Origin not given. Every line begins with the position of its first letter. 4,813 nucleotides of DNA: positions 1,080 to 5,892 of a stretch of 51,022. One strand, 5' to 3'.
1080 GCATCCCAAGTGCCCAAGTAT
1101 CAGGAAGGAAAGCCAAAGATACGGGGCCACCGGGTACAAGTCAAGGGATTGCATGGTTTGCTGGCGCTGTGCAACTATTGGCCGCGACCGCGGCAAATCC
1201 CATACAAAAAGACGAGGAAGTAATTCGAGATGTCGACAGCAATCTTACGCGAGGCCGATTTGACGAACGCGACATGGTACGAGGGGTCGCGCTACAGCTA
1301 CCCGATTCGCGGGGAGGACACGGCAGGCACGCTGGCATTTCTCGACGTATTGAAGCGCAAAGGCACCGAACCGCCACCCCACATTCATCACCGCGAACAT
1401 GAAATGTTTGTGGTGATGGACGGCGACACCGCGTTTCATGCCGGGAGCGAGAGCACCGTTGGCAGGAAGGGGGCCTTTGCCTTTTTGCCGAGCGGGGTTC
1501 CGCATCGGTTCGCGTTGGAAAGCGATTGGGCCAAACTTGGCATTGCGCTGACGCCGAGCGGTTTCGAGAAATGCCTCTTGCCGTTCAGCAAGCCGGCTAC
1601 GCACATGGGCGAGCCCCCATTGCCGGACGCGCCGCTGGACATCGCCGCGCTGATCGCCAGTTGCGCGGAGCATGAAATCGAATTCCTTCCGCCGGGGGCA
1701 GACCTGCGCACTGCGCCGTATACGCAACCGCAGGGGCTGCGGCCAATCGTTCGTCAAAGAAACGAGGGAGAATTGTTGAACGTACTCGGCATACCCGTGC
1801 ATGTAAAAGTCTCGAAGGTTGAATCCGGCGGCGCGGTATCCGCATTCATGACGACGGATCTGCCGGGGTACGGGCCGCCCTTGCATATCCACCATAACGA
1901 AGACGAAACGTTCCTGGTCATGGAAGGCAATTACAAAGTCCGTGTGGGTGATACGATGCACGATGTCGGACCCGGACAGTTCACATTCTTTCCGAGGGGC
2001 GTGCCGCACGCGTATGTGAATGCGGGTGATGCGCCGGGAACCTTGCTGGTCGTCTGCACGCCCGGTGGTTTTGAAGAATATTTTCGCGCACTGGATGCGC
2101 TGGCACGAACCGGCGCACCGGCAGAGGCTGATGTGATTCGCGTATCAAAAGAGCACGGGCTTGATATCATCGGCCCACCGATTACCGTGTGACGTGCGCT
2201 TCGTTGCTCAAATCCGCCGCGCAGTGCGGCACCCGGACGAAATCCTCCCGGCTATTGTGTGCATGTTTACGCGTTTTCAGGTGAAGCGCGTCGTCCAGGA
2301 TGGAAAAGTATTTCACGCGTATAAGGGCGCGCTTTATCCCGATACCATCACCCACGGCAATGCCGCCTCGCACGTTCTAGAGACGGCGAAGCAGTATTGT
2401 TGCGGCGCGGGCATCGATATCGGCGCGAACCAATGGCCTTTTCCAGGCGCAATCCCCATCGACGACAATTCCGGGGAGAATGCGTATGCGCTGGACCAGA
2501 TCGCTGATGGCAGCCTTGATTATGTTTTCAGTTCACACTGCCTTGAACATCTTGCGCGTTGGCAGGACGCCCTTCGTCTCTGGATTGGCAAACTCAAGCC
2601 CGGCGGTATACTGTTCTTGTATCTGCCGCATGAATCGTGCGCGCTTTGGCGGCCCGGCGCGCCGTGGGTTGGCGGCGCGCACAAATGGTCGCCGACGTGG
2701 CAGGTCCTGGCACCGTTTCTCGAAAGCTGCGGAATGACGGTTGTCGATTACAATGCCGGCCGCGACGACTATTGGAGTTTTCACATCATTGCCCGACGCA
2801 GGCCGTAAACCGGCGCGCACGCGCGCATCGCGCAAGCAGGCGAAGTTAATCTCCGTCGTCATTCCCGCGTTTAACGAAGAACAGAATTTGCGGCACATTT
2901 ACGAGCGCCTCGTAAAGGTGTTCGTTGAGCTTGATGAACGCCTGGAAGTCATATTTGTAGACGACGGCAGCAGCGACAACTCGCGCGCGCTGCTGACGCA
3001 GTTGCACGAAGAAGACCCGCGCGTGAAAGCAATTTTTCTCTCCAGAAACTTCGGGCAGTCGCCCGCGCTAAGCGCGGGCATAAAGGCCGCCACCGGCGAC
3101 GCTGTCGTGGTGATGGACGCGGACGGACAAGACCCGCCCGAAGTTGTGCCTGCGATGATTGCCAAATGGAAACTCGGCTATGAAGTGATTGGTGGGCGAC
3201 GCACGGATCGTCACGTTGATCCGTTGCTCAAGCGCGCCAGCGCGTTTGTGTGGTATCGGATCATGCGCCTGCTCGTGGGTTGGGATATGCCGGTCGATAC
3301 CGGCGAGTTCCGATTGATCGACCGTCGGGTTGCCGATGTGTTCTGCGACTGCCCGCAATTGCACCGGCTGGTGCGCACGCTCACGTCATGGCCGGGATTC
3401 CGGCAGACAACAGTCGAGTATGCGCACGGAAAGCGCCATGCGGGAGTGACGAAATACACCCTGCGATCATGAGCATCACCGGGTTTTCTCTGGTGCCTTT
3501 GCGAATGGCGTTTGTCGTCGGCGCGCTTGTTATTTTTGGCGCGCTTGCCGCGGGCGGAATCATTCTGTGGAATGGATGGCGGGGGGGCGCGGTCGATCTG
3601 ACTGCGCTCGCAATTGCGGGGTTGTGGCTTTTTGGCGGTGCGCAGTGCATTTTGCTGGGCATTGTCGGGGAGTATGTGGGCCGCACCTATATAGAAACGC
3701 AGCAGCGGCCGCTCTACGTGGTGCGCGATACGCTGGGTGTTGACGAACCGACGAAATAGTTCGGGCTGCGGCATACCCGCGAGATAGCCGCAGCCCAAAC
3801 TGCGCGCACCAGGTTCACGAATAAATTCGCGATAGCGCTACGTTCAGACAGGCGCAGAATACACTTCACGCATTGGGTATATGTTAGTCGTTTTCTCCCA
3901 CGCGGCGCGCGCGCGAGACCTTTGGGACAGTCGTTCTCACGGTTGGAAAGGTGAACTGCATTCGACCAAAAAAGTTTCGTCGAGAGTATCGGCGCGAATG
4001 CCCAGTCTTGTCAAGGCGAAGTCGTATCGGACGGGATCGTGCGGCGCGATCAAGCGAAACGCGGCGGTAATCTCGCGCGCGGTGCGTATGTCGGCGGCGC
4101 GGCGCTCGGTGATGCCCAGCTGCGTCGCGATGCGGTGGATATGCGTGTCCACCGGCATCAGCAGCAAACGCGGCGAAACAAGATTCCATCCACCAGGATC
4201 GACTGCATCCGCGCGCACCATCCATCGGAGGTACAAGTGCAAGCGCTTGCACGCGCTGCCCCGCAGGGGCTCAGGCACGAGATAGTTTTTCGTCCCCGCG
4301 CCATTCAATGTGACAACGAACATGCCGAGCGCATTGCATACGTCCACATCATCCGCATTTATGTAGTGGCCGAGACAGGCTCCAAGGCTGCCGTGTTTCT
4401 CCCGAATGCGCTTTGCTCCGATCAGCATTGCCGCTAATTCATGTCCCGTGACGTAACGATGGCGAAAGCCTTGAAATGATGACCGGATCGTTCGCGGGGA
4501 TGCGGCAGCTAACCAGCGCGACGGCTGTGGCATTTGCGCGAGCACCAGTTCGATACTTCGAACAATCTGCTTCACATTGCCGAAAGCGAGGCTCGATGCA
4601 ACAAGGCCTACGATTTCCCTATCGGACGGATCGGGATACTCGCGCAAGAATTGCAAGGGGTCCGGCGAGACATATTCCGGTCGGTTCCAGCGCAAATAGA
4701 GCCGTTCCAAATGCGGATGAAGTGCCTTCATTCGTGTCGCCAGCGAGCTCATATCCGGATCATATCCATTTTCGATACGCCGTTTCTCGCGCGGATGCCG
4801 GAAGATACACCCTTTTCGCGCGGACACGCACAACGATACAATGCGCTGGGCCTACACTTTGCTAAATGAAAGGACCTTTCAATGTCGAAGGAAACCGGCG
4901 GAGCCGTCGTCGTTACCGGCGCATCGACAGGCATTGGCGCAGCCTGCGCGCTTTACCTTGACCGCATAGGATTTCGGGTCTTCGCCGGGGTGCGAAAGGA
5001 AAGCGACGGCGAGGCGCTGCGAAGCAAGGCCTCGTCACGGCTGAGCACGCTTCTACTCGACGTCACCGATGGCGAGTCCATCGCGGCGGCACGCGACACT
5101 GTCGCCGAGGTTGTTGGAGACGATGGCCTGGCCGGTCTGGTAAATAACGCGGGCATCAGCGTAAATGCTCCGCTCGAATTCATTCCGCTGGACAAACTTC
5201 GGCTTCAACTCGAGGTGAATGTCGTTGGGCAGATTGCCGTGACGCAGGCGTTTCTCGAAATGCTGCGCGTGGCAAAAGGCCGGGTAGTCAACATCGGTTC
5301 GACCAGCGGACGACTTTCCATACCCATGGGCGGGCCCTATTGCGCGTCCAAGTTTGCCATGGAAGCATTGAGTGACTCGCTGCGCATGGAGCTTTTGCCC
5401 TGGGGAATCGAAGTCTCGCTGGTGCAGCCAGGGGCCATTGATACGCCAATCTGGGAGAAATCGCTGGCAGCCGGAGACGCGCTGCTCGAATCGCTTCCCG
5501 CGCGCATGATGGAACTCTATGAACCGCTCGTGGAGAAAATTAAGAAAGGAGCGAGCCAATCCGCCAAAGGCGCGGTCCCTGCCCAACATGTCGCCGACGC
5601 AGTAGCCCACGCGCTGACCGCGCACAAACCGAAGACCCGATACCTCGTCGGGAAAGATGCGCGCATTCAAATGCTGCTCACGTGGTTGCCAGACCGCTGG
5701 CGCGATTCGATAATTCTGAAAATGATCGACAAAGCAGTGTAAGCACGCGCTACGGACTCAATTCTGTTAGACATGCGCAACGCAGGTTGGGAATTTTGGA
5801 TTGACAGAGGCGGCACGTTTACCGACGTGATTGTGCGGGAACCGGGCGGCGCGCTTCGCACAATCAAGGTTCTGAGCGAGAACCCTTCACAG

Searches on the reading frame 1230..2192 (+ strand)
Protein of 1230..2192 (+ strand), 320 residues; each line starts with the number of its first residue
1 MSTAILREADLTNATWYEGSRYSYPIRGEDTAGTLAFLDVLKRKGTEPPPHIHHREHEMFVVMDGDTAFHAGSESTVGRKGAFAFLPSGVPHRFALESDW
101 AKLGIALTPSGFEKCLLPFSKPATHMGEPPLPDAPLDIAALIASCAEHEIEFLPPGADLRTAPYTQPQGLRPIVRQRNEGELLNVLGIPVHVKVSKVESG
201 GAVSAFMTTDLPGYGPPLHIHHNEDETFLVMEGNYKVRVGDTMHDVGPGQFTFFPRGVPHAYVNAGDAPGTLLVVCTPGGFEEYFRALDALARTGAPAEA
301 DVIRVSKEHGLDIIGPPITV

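Call 73: search_protein_families(library=pfam, proteins=[window:1230-2192:+], max_evalue=0.00001)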
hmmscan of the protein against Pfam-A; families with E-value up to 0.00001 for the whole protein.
window:1230-2192:+ (320 aa): 6 families
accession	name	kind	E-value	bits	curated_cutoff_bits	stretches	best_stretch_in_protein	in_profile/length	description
PF07883.17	Cupin_2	-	4e-29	100.6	27.2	2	210-276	5-70/70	Cupin domain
PF02311.25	AraC_binding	-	1.6e-11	44.5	21.1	0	228-273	27-72/135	AraC-like ligand binding domain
PF00190.28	Cupin_1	-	1.8e-10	41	22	1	203-276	33-113/151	Cupin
PF05899.18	Cupin_3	-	7.7e-07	29.2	23.5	0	223-258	24-60/74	EutQ-like cupin domain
PF01050.24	MannoseP_isomer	-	2.2e-06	28.3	23.6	0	215-275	40-100/116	Mannose-6-phosphate isomerase C-terminal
PF12973.13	Cupin_7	-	8.3e-06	26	27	0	201-264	31-89/105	ChrR Cupin-like domain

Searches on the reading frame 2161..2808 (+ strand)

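Call 73: search_protein_families(library=pfam, proteins=[window:2161-2808:+], max_evalue=0.00001)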
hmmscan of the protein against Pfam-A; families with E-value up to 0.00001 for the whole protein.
window:2161-2808:+ (215 aa): 1 family
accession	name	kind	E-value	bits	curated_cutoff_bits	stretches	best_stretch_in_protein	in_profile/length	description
PF08241.18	Methyltransf_11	-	2.5e-07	31.7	21.2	1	107-153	50-95/95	Methyltransferase domain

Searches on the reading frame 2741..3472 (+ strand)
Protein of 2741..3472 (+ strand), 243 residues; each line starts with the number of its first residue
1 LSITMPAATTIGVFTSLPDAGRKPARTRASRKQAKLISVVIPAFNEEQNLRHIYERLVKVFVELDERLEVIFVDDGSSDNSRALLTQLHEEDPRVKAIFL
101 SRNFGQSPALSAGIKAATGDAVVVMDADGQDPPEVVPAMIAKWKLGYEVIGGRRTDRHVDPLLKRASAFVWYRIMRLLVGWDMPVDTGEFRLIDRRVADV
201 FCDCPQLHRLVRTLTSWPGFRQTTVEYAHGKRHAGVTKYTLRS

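Call 73: search_protein_families(library=pfam, proteins=[window:2741-3472:+], max_evalue=0.00001)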
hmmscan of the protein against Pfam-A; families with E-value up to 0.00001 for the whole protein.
window:2741-3472:+ (243 aa): 3 families
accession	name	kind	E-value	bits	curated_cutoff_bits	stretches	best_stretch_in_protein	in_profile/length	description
PF00535.33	Glycos_transf_2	-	7.2e-36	124.1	23.3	1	38-198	1-164/168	Glycosyl transferase family 2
PF13641.12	Glyco_tranf_2_3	-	2.3e-07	31.5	27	1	37-164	3-133/230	Glycosyltransferase like family 2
PF10111.15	Glyco_tranf_2_2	-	2.7e-07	30.8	27.3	1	38-129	1-92/276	Glycosyltransferase like family 2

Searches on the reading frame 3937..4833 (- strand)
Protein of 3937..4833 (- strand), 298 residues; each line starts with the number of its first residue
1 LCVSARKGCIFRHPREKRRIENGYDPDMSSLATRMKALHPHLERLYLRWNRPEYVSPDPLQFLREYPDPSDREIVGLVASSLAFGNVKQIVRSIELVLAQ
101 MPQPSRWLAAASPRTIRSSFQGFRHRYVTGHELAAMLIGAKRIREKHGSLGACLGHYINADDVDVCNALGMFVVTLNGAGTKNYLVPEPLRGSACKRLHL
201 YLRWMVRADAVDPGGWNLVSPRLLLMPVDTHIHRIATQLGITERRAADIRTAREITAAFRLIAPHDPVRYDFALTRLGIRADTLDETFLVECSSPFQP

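Call 73: search_protein_families(library=pfam, proteins=[window:3937-4833:-], max_evalue=0.00001)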
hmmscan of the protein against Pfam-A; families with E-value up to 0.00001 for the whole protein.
window:3937-4833:- (298 aa): 1 family
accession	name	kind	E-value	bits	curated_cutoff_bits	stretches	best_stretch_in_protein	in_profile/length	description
PF09674.15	DUF2400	-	4.4e-68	230.1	25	1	58-279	1-224/225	Protein of unknown function (DUF2400)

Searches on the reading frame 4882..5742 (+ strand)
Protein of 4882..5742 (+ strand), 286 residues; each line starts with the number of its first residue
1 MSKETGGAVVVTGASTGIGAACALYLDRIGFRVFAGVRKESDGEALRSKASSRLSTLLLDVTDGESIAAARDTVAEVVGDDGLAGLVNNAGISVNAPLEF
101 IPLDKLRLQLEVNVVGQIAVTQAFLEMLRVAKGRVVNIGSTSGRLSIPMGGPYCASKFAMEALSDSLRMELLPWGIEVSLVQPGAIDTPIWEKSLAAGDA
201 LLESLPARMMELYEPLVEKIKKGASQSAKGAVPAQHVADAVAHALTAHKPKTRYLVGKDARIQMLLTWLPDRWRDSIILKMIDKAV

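Call 73: search_protein_families(library=pfam, proteins=[window:4882-5742:+], max_evalue=0.00001)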
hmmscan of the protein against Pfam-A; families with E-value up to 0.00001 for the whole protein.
window:4882-5742:+ (286 aa): 4 families
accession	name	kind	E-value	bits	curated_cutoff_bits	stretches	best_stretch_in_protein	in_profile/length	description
PF00106.31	adh_short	-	1.8e-41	142.2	26.6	1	8-194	2-190/195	short chain dehydrogenase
PF13561.12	adh_short_C2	-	1.2e-28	100.8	27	1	13-203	1-192/236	Enoyl-(Acyl carrier protein) reductase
PF08643.16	DUF1776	-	6.1e-09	36.1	25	1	96-271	106-290/294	Fungal family of unknown function (DUF1776)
PF08659.16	KR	-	6.8e-06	26.5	22.6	0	7-169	1-165/180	KR domain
